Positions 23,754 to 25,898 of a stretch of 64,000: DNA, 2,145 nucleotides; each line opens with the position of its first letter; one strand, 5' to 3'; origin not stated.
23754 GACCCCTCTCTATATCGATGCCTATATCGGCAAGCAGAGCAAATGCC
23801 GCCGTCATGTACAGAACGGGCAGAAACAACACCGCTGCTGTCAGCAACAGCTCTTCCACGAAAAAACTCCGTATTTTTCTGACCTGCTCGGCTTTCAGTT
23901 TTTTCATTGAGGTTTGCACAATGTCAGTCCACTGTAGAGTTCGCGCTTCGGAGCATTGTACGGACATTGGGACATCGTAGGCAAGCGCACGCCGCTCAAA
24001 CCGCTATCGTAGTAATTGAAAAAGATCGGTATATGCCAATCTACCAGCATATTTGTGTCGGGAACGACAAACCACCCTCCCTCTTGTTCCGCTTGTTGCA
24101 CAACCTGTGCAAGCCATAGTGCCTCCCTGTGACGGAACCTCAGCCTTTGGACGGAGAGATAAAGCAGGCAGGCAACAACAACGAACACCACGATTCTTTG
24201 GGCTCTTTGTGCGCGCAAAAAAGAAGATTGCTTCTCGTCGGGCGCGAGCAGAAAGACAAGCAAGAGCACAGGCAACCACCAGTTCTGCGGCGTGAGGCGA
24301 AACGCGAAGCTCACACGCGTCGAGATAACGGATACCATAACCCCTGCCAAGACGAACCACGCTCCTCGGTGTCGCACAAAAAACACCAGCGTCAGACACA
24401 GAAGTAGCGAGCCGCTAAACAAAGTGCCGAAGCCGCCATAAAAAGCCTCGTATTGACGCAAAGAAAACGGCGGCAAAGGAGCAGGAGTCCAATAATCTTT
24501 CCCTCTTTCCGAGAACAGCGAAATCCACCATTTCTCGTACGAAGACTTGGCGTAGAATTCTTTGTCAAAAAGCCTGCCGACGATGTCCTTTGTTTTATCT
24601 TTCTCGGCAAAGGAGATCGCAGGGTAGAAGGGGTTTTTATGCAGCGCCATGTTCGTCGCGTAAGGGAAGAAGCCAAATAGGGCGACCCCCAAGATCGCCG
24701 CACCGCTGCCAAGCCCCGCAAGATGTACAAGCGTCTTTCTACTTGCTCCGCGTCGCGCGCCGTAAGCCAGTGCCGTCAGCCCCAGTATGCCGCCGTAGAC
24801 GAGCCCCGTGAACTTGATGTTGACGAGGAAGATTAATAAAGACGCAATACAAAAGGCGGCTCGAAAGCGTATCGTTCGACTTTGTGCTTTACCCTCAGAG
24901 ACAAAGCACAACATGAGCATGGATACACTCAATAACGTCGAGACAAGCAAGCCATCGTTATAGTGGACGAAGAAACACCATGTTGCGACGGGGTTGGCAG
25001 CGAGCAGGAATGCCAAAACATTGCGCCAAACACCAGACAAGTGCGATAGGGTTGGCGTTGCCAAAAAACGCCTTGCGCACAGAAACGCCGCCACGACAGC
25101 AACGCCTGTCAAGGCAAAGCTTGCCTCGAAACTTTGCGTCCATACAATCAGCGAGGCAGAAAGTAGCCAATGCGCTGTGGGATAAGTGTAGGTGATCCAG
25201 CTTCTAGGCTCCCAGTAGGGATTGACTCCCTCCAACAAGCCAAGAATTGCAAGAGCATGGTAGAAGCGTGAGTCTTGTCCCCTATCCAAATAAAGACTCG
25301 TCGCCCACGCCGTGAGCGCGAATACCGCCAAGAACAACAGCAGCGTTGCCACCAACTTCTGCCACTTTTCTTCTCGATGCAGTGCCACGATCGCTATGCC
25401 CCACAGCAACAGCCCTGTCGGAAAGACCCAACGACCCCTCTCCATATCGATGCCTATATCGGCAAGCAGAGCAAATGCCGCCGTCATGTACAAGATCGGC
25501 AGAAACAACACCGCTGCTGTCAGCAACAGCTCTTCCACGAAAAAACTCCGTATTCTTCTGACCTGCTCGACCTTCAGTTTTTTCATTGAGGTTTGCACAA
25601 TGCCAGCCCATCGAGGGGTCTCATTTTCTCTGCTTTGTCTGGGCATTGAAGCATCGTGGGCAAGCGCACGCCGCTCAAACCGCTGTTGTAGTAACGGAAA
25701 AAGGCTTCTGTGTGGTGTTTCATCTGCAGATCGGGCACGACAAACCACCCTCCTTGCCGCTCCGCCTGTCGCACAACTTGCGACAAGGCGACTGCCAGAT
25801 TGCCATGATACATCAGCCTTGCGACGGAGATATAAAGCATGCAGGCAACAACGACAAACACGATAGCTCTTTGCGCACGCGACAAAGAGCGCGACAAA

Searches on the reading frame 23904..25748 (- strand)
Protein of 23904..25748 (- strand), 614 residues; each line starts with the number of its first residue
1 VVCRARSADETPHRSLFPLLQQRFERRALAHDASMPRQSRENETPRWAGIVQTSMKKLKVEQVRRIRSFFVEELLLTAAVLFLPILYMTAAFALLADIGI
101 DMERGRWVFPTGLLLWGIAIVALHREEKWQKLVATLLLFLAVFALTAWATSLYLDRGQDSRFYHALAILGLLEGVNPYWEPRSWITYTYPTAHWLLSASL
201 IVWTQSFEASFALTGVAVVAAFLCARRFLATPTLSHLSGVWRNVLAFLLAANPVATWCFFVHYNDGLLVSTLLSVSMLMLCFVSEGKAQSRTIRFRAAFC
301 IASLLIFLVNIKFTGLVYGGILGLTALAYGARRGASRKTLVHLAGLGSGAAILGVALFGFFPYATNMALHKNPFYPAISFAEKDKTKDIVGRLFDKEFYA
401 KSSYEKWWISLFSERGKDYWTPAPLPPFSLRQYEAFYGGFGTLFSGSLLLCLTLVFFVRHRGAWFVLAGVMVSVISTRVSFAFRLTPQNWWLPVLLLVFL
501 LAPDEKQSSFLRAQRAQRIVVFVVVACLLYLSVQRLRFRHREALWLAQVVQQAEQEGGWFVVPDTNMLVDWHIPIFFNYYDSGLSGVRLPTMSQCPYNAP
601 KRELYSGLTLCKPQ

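Call 69: search_protein_families(library=pfam, proteins=[window:23904-25748:-], max_evalue=0.001)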
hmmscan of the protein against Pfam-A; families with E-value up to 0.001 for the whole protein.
window:23904-25748:- (614 aa): 1 family
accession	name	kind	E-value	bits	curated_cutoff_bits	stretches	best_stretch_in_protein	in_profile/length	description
PF09913.15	DUF2142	-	0.00038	19.8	30.1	1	243-359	152-260/395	Predicted membrane protein (DUF2142)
